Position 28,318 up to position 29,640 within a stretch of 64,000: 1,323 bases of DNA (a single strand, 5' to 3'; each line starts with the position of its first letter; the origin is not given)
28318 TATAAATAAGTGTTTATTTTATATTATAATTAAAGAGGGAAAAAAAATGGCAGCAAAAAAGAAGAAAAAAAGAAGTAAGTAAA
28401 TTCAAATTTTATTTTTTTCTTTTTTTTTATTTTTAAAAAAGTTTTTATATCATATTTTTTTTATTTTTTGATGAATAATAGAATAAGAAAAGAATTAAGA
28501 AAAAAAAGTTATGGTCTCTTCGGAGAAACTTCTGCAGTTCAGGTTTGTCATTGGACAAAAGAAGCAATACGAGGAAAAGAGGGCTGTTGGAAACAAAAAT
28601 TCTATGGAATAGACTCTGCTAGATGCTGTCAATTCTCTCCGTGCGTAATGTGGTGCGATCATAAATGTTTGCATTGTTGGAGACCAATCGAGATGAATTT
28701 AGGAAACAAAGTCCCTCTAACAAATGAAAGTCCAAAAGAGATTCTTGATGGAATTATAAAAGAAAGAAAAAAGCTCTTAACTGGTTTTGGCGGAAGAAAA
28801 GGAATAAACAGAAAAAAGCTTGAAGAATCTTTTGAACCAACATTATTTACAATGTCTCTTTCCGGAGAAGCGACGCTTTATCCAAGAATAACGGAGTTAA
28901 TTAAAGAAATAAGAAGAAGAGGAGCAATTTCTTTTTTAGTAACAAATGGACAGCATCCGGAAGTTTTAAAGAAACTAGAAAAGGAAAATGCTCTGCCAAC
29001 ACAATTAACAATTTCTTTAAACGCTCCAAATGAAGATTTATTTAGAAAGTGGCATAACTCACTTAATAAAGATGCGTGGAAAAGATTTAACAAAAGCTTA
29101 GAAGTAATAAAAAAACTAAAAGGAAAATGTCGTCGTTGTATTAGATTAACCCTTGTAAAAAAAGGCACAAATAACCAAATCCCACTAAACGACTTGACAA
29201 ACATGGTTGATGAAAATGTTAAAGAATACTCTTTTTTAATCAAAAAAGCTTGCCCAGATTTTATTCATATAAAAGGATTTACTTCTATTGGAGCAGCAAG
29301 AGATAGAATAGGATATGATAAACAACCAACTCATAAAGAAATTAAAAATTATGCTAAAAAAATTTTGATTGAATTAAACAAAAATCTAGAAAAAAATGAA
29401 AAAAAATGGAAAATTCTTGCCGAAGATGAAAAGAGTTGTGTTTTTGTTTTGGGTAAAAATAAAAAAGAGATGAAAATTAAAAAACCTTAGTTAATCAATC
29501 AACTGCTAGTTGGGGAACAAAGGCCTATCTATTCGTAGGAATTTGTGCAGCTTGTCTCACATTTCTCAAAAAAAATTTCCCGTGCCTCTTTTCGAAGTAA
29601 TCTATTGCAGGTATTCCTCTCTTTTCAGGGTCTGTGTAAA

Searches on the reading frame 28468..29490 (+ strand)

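Call 4: search_protein_families(library=pfam, proteins=[window:28468-29490:+], max_evalue=1)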
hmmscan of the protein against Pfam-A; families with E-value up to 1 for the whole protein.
window:28468-29490:+ (340 aa): 7 families
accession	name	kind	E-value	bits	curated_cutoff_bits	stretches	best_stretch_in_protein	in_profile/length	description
PF04055.27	Radical_SAM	-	2.3e-14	54.4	29.5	1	62-234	6-155/166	Radical SAM superfamily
PF08608.17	Wyosine_form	-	6.5e-08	33.2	22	1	261-328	2-61/63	Wyosine base formation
PF13419.12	HAD_2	-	0.012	16.1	23.8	0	134-172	77-115/178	Haloacid dehalogenase-like hydrolase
PF13353.11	Fer4_12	-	0.045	14.5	22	1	54-117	9-69/137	4Fe-4S single cluster domain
PF00702.32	Hydrolase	-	0.082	13.7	26.4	1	117-170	79-132/191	haloacid dehalogenase-like hydrolase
PF12636.12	DUF3781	-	0.16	12.4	27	1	289-320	25-56/72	Protein of unknown function (DUF3781)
PF13344.12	Hydrolase_6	-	0.22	12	27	0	135-171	13-49/101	Haloacid dehalogenase-like hydrolase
